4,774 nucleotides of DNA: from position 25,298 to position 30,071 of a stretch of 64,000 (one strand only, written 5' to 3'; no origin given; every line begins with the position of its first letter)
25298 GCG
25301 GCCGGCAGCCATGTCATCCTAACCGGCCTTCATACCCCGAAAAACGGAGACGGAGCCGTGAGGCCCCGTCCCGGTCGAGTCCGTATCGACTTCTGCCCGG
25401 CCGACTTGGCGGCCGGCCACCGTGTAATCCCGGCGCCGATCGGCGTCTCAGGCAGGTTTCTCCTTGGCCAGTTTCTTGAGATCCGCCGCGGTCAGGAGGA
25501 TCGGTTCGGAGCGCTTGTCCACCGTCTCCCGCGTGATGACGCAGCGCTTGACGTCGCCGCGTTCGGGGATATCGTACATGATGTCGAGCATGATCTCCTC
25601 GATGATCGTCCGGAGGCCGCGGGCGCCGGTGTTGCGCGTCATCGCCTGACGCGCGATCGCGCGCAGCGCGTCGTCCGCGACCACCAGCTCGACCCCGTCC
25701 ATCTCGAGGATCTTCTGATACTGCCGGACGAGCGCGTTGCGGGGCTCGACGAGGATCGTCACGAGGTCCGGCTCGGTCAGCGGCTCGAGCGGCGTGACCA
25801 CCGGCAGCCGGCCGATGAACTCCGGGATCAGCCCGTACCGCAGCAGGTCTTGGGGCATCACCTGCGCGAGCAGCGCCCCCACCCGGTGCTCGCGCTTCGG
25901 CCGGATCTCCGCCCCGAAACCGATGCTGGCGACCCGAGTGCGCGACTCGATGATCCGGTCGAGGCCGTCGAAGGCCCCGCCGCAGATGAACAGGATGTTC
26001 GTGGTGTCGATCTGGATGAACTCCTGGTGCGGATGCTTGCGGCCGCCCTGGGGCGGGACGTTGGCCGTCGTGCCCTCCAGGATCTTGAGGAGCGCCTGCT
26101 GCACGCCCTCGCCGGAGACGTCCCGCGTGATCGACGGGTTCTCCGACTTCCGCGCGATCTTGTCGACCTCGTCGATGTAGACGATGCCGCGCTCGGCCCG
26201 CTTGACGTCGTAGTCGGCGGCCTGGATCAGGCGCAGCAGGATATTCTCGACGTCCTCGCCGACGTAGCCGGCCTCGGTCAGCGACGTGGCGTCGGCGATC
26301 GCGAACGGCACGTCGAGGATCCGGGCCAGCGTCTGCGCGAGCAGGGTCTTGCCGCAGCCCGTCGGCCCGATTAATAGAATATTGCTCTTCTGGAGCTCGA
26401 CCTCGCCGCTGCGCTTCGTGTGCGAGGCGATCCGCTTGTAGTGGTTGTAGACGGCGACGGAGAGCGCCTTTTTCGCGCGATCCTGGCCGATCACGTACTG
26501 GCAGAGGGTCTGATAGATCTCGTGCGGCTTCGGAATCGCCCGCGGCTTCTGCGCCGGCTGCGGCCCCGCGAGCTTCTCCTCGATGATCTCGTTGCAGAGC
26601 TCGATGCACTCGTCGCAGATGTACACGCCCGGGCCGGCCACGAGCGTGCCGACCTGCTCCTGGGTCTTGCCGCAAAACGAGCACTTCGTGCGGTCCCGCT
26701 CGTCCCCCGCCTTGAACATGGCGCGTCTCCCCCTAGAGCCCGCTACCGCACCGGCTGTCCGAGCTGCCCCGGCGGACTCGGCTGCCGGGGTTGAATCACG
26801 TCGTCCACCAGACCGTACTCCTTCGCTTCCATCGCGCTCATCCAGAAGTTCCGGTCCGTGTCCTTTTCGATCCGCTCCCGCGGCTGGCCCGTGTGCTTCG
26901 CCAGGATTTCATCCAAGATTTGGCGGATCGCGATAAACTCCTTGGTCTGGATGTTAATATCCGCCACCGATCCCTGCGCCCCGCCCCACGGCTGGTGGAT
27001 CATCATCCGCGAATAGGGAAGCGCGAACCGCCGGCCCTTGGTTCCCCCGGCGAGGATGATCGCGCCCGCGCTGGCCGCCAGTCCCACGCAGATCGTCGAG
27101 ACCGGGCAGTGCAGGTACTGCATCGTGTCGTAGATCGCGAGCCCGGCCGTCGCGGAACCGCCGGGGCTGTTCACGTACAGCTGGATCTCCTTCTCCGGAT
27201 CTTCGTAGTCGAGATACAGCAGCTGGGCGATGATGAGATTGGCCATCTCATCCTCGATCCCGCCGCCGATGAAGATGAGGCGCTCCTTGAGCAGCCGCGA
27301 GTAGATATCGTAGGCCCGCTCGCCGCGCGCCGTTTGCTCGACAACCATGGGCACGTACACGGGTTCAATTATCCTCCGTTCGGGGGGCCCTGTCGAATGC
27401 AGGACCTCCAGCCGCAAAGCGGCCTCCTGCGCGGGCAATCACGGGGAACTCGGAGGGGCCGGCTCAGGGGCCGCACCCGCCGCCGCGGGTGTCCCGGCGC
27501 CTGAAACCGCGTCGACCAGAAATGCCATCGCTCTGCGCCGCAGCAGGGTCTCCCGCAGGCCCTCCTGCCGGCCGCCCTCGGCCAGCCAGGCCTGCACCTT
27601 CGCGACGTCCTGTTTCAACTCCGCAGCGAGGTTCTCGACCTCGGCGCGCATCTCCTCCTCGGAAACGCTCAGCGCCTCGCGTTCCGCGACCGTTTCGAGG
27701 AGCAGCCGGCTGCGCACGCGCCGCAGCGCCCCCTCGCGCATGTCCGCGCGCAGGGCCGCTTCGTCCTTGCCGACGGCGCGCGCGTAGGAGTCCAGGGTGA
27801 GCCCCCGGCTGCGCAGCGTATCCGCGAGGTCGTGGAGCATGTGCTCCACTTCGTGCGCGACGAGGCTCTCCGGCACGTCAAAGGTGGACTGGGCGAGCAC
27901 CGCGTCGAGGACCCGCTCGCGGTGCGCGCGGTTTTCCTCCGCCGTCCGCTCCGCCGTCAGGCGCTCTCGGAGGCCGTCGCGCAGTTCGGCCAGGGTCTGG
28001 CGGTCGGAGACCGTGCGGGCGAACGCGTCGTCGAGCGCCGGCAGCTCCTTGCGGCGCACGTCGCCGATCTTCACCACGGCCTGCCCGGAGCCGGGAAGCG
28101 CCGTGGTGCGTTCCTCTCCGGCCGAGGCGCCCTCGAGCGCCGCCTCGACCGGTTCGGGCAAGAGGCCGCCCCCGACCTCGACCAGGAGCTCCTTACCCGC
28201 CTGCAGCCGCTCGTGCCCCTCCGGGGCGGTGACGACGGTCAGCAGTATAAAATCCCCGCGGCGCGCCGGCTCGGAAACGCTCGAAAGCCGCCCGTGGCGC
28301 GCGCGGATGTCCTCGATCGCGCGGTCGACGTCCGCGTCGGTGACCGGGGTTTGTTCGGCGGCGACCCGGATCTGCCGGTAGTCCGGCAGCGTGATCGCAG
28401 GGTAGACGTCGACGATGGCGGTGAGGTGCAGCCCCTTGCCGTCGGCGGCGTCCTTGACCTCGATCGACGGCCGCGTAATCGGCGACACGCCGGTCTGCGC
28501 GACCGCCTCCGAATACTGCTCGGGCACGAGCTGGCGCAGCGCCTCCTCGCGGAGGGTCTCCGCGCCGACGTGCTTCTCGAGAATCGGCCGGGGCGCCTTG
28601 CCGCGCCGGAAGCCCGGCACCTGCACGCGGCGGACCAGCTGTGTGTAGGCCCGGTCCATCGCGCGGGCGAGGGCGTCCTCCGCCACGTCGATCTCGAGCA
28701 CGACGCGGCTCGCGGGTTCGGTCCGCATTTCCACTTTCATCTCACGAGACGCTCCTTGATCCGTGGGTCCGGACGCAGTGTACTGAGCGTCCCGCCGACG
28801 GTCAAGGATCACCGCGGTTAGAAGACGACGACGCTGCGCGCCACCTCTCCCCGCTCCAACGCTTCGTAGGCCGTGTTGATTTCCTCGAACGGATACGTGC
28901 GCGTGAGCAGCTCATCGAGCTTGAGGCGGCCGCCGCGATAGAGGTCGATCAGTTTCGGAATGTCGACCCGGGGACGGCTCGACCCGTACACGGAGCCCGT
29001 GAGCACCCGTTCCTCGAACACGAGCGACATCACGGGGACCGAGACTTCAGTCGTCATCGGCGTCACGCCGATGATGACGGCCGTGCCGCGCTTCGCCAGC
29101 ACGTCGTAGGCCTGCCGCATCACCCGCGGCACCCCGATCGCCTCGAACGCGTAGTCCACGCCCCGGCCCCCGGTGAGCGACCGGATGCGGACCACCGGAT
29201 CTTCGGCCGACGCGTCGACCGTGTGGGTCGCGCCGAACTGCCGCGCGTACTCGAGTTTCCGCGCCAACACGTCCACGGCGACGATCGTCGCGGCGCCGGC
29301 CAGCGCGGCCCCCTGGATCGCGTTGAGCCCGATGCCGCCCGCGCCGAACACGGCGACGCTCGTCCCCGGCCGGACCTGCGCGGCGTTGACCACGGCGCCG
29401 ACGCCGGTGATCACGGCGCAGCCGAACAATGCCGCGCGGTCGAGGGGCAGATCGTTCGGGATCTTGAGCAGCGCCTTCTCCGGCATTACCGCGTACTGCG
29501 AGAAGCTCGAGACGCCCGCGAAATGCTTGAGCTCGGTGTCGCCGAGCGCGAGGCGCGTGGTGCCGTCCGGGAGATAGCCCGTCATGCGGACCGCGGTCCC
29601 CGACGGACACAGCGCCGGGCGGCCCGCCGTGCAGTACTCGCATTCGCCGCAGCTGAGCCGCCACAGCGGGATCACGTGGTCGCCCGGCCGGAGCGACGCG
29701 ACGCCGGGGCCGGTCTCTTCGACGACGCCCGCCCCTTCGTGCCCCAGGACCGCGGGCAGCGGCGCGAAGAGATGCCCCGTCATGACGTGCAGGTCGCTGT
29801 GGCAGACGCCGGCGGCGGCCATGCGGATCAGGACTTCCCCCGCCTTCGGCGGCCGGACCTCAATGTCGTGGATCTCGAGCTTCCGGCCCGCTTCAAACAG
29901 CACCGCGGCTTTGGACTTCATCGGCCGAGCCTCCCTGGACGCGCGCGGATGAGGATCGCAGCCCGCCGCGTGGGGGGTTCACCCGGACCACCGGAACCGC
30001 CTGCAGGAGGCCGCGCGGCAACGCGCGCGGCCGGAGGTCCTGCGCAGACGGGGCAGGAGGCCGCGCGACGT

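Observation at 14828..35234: Dispersed 42-45 nt GC-rich repeat family in leader and intergenic regions (valS leader, adh/M20 spacer, sdhB-sdhC spacer)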

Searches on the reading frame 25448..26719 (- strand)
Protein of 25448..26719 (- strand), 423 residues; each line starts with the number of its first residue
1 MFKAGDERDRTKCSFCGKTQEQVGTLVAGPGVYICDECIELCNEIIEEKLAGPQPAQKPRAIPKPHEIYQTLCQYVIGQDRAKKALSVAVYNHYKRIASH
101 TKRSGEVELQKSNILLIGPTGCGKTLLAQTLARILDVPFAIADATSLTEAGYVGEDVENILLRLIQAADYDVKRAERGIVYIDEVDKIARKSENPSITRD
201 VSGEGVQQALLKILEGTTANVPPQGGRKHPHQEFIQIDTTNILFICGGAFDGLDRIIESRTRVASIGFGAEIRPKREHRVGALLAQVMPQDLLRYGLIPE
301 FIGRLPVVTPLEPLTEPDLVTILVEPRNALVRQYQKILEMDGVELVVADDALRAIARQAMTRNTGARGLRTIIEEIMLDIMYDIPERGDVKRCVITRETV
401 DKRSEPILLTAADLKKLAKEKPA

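Call 17: find_encoding_contigs(protein=window:25448-26719:-, flank=10000, max_places=10)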
Protein window:25448-26719:- (423 aa): 1 contig read that carries it; 1 place shown.
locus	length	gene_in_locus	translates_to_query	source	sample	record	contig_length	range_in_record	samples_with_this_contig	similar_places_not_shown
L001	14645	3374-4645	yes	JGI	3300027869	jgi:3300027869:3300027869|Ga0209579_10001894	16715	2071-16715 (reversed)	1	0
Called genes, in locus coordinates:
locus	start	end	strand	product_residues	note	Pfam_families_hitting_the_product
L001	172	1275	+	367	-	PF08240:ADH_N, PF16912:Glu_dehyd_C, PF00107:ADH_zinc_N, PF13602:ADH_zinc_N_2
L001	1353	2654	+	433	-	PF05697:Trigger_N, PF05698:Trigger_C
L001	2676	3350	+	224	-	PF00574:CLP_protease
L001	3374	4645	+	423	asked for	PF06689:zf-C4_ClpX, PF01078:Mg_chelatase (faint), PF00493:MCM (weak), PF05496:RuvB_N (faint), PF00004:AAA, PF07724:AAA_2, PF07728:AAA_5 (weak), PF10431:ClpB_D2-small, +1 more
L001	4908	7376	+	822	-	PF02190:LON_substr_bdg, PF00004:AAA, PF07728:AAA_5, PF22667:Lon_lid, PF05362:Lon_C, PF13541:ChlI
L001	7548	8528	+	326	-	PF00005:ABC_tran, PF13304:AAA_21 (faint)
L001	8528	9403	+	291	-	PF01061:ABC2_membrane, PF12698:ABC2_membrane_3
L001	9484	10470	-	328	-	PF00389:2-Hacid_dh, PF02826:2-Hacid_dh_C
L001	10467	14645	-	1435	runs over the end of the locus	PF00270:DEAD, PF00271:Helicase_C, PF22590:Cas3-like_C_2 (weak), PF19306:WHD_Lhr, PF08494:DEAD_assoc, PF23235:WHD_3rd_Lhr, PF23234:WHD_4th_Lhr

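Call 64: list_cluster_members(proteins=[window:25448-26719:-, window:22717-25185:-])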
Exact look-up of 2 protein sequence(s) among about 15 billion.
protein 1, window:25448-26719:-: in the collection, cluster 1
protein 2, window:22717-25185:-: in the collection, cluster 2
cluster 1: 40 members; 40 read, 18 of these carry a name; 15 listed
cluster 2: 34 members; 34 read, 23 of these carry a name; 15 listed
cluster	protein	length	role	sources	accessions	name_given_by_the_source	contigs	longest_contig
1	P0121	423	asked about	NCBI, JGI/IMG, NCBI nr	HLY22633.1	MAG TPA: ATP-dependent Clp protease ATP-binding subunit ClpX [bacterium] | ATP-dependent Clp protease ATP-binding subunit ClpX [bacterium]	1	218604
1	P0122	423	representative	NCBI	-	-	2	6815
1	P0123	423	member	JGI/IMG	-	ATP-dependent Clp protease ATP-binding subunit ClpX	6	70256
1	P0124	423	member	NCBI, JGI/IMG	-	ATP-dependent Clp protease ATP-binding subunit ClpX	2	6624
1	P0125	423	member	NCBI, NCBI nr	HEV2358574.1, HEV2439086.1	MAG TPA: ATP-dependent Clp protease ATP-binding subunit ClpX [bacterium] | ATP-dependent Clp protease ATP-binding subunit ClpX [bacterium]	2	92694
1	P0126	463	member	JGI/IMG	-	ATP-dependent Clp protease ATP-binding subunit ClpX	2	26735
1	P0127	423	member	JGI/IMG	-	ATP-dependent Clp protease ATP-binding subunit ClpX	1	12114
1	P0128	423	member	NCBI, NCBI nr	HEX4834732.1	MAG TPA: ATP-dependent Clp protease ATP-binding subunit ClpX [bacterium] | ATP-dependent Clp protease ATP-binding subunit ClpX [bacterium]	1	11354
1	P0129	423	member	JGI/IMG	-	ATP-dependent Clp protease ATP-binding subunit ClpX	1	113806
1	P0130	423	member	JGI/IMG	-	ATP-dependent Clp protease ATP-binding subunit ClpX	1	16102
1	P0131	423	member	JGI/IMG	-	ATP-dependent Clp protease ATP-binding subunit ClpX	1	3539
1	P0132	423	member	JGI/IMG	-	ATP-dependent Clp protease ATP-binding subunit ClpX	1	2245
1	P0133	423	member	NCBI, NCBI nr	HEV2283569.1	MAG TPA: ATP-dependent Clp protease ATP-binding subunit ClpX [bacterium] | ATP-dependent Clp protease ATP-binding subunit ClpX [bacterium]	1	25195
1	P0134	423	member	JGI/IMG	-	ATP-dependent Clp protease ATP-binding subunit ClpX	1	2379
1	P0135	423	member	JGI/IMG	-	ATP-dependent Clp protease ATP-binding subunit ClpX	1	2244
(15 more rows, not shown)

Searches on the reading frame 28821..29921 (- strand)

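Call 63: search_protein_families(library=pfam, proteins=[window:28821-29921:-], max_evalue=0.01)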
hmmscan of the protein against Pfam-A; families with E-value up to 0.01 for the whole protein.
window:28821-29921:- (367 aa): 5 families
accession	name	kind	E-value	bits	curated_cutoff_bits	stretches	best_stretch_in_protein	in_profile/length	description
PF00107.32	ADH_zinc_N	-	9.5e-34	116.6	31.8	1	196-327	1-126/129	Zinc-binding dehydrogenase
PF08240.17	ADH_N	-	5.2e-29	101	23.5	1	27-155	2-103/104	Alcohol dehydrogenase GroES-like domain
PF16912.11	Glu_dehyd_C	-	3.7e-12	46.6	34.9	1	179-355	25-201/211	Glucose dehydrogenase C-terminus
PF13602.12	ADH_zinc_N_2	-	5.7e-11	43.9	27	1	229-361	1-129/134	Zinc-binding dehydrogenase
PF01262.27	AlaDh_PNT_C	-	0.0033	17.3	23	1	176-235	16-78/214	Alanine dehydrogenase/PNT, C-terminal domain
